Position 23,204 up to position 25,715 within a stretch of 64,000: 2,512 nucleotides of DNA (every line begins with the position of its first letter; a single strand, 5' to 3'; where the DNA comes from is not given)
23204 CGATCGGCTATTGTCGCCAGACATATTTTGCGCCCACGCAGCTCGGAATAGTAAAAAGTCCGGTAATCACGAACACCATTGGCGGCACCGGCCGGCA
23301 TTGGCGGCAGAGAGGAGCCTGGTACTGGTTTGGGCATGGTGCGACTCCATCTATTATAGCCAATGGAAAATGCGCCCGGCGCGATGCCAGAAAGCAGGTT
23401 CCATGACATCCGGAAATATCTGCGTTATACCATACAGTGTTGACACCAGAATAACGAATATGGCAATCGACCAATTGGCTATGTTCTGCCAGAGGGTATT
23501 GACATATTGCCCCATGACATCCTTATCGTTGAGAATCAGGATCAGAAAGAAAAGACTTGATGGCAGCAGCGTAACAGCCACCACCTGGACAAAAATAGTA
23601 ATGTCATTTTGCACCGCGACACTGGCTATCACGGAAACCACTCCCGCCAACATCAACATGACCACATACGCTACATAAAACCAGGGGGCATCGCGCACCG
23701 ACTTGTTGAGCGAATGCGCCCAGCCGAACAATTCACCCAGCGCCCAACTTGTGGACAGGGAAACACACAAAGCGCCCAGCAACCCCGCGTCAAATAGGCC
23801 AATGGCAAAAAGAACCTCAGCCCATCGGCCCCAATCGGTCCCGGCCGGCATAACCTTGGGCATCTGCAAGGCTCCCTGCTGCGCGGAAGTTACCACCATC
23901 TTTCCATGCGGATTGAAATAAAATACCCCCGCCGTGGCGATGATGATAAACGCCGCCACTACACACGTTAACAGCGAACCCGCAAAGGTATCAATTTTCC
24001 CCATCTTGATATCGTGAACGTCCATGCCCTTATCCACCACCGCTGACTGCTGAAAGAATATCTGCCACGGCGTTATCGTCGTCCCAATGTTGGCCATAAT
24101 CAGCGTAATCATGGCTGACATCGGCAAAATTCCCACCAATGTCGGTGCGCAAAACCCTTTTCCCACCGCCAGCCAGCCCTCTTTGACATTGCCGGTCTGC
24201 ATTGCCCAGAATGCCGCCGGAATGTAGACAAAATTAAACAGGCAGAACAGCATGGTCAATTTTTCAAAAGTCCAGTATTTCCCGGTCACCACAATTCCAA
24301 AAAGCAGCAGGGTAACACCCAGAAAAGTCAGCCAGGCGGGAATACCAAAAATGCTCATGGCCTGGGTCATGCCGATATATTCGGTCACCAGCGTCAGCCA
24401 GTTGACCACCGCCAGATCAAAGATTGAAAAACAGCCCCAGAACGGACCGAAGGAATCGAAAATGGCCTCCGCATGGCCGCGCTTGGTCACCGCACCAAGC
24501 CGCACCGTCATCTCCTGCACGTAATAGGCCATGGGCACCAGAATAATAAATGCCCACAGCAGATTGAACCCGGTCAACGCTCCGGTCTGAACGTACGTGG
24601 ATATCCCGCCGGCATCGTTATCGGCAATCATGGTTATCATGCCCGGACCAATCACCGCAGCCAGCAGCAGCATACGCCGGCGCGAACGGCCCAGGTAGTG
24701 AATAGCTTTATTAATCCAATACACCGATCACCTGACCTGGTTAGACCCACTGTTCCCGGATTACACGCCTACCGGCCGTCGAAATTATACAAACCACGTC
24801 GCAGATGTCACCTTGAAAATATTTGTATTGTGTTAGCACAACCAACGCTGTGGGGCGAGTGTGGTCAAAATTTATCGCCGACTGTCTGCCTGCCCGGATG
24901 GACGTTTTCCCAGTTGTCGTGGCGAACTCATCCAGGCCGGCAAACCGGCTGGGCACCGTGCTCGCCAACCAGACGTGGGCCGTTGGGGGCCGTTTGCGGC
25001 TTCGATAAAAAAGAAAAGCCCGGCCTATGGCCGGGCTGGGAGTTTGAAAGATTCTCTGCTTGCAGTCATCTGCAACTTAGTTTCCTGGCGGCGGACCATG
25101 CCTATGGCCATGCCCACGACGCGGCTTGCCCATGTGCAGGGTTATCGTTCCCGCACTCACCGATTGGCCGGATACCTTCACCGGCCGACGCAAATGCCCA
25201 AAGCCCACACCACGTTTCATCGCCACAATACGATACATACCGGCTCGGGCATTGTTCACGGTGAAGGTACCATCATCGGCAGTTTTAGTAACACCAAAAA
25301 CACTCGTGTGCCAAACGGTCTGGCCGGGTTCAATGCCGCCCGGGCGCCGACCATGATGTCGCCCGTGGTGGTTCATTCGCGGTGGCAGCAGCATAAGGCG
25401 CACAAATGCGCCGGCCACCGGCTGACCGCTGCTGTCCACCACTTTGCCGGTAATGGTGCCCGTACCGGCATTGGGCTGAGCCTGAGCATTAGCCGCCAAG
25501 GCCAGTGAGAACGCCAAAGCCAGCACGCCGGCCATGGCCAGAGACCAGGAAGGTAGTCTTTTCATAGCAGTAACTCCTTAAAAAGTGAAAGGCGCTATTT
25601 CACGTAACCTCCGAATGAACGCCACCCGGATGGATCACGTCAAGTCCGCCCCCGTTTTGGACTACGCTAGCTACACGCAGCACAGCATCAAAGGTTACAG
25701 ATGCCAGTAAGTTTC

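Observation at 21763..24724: NRAMP-related transporter with altered metal-site motifs co-transcribed with a pore-less MgtE-N/CBS sensor protein and a small membrane peptide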

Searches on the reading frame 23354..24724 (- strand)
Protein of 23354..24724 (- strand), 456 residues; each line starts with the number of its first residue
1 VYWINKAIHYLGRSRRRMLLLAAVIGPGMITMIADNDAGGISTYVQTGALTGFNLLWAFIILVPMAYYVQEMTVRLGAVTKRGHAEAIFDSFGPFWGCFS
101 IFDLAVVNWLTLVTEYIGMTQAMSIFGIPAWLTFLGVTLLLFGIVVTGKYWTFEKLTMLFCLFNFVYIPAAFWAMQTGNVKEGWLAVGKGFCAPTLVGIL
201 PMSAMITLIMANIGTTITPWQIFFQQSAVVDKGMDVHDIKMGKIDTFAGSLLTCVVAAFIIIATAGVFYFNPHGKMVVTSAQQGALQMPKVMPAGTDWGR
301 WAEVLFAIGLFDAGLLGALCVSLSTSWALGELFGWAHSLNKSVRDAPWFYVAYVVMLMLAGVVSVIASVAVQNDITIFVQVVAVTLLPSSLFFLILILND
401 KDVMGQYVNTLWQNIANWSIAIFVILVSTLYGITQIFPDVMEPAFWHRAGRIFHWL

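Call 3: search_protein_families(library=pfam, proteins=[window:23354-24724:-], max_evalue=0.01)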
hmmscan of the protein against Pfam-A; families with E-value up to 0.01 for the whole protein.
window:23354-24724:- (456 aa): 1 family
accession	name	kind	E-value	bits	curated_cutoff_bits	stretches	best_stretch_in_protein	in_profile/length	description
PF01566.24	Nramp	-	1.7e-66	225.2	29.8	1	41-410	1-356/357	Natural resistance-associated macrophage protein-like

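Call 4: search_protein_families(library=ncbifam, proteins=[window:23354-24724:-], max_evalue=0.01)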
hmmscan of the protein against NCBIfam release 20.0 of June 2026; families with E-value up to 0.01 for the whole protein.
window:23354-24724:- (456 aa): 3 families
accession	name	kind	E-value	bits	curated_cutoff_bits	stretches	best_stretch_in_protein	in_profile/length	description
NF001923.0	PRK00701.1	subfamily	3.9e-26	91.7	430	1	16-428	28-428/439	Mn(2+) uptake NRAMP transporter MntH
TIGR01197.1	nramp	subfamily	2.8e-11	43.3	272.5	1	21-240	3-218/390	metal ion transporter, metal ion (Mn2+/Fe2+) transporter (Nramp) family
NF037982.1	Nramp_1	equivalog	3.6e-08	33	50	1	26-214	1-184/404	Nramp family divalent metal transporter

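Call 5: search_solved_structures(query=window:23354-24724:-, max_evalue=0.001, show_alignments=4)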
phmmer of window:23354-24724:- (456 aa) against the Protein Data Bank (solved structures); distinct sequences matched with E-value up to 0.001: 16.
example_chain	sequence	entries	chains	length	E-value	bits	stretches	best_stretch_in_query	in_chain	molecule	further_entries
7qia_A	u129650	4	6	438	2e-55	191.9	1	16-430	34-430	Divalent metal cation transporter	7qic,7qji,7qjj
8ont_A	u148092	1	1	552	3.2e-11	46.1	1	12-432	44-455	NRAMP related aluminium transporter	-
7phq_B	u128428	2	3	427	1e-10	44.5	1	36-440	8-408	Divalent metal cation transporter MntH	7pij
10ky_A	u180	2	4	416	3e-10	43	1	23-428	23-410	Divalent metal cation transporter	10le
8e6l_A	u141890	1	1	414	3.3e-10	42.8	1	15-427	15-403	Divalent metal cation transporter MntH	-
8e6i_A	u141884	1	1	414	3.8e-10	42.6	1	15-427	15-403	Divalent metal cation transporter MntH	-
8e5s_A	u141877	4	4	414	7e-10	41.7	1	15-427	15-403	Divalent metal cation transporter MntH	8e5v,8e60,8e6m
8e6n_A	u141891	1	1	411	7.9e-10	41.6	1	12-427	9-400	Divalent metal cation transporter MntH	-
5m95_A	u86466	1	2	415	8.4e-10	41.5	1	36-440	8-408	Divalent metal cation transporter MntH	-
5m94_A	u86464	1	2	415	9e-10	41.4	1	35-440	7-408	Divalent metal cation transporter MntH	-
6d91_A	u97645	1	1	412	1.3e-09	40.9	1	13-427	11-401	Divalent metal cation transporter MntH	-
8e6h_A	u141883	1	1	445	6.6e-09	38.5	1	21-427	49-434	Divalent metal cation transporter MntH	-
6c3i_A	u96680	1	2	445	1.2e-08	37.6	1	23-427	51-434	Divalent metal cation transporter MntH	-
5kte_A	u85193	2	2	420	4.4e-08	35.8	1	21-427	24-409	Divalent metal cation transporter MntH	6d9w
9f6n_A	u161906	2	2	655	5.9e-07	32.1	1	21-435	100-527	Natural resistance-associated macrophage protein 2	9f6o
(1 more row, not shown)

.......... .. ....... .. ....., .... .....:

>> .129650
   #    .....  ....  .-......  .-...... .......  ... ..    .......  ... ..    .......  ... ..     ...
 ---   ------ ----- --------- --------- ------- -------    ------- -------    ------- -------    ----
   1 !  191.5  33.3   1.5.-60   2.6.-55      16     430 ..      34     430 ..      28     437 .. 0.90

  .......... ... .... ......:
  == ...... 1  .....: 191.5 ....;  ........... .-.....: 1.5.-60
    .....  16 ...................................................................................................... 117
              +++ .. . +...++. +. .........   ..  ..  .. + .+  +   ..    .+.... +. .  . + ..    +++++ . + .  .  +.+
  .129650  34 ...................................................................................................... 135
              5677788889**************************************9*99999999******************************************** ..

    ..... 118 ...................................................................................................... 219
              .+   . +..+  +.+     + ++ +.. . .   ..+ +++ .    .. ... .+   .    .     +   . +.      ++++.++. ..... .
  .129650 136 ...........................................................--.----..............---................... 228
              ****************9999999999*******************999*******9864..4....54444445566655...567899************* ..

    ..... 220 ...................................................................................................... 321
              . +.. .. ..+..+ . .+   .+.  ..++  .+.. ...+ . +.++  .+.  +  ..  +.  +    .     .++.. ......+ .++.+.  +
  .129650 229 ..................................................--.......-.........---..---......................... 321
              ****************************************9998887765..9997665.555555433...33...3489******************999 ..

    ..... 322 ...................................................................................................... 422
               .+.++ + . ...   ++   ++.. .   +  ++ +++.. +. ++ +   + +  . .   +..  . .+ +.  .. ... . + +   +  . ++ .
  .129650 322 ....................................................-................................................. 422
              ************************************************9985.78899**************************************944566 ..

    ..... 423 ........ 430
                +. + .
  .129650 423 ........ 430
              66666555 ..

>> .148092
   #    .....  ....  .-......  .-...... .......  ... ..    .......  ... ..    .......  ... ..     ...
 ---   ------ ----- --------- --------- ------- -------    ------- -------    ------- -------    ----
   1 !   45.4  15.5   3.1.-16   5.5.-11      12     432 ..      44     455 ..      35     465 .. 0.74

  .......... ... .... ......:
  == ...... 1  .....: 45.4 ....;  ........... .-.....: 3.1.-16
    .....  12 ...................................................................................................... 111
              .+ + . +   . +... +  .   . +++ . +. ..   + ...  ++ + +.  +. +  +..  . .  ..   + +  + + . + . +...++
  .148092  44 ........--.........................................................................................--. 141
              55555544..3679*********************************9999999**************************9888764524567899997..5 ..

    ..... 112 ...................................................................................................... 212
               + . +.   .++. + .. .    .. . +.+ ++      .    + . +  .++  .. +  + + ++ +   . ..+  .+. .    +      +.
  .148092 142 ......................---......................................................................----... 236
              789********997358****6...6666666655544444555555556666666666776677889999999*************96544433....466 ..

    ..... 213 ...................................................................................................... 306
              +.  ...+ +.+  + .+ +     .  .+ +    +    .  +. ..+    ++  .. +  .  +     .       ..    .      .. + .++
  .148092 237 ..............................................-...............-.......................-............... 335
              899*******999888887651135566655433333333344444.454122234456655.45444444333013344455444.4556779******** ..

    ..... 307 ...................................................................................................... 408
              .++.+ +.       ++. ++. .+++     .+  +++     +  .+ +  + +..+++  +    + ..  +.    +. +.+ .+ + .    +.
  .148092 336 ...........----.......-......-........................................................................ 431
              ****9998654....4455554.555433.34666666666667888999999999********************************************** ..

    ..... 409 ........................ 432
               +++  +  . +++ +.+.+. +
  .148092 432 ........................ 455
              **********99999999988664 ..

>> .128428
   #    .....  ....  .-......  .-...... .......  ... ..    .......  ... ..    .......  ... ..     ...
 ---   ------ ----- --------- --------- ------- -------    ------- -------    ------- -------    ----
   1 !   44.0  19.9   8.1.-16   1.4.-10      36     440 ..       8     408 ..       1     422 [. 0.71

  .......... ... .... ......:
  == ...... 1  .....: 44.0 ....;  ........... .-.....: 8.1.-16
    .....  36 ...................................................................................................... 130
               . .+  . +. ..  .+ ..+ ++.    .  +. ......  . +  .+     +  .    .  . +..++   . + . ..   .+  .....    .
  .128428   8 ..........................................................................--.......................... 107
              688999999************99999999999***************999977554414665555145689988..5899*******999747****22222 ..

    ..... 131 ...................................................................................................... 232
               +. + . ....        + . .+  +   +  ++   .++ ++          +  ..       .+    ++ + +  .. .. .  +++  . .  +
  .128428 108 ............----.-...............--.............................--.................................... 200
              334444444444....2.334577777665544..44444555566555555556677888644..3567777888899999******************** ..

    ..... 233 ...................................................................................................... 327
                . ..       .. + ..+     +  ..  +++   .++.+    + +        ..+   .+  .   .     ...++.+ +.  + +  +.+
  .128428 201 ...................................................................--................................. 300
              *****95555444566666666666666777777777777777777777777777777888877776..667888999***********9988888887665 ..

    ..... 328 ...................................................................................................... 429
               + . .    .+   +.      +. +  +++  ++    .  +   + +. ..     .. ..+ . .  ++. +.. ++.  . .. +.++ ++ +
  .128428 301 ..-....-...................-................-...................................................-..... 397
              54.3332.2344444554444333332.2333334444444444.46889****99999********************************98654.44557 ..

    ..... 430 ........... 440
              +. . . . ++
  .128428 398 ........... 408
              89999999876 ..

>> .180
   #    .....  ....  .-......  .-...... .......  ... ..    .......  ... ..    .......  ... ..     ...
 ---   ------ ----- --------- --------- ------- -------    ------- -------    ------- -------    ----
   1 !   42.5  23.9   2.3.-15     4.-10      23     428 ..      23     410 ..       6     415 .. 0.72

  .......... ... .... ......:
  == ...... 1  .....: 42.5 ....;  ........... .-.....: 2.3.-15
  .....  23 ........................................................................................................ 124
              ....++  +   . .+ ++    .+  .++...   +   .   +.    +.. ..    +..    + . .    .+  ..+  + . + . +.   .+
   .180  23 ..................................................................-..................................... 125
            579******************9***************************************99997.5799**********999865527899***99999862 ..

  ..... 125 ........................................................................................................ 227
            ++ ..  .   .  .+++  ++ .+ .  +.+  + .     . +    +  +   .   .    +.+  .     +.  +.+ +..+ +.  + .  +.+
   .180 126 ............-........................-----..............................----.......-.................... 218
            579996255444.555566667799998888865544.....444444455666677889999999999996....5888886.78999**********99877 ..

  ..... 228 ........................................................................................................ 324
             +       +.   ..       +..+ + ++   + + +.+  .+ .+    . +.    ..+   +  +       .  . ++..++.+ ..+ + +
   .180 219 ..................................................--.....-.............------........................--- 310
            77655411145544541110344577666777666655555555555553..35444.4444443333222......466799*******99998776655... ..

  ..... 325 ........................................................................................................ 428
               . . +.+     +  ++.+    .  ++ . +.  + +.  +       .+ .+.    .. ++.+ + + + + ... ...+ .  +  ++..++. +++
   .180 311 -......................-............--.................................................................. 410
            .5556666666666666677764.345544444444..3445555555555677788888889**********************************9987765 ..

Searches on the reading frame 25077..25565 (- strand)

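Call 3: search_protein_families(library=pfam, proteins=[window:25077-25565:-], max_evalue=0.01)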
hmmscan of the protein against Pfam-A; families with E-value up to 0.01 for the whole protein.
window:25077-25565:- (162 aa): 5 families
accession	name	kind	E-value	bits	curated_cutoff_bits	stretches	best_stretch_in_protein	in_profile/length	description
PF13620.12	CarboxypepD_reg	-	3.3e-09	37.4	32.3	2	37-57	1-21/82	Carboxypeptidase regulatory-like domain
PF13715.12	CarbopepD_reg_2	-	4.2e-05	23.9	32.2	0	92-137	27-70/88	CarboxypepD_reg-like domain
PF07210.18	DUF1416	-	0.00087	19.6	23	1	35-58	19-41/97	Protein of unknown function (DUF1416)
PF14686.12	fn3_3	-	0.0042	17.3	24.4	1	93-133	29-69/75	Polysaccharide lyase family 4, domain II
PF00775.27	Dioxygenase_C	-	0.0054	16.6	27.3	1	29-113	23-98/182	Dioxygenase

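Call 4: search_protein_families(library=ncbifam, proteins=[window:25077-25565:-], max_evalue=0.01)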
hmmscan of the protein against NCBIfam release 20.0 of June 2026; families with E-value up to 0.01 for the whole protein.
window:25077-25565:- (162 aa): 0 families
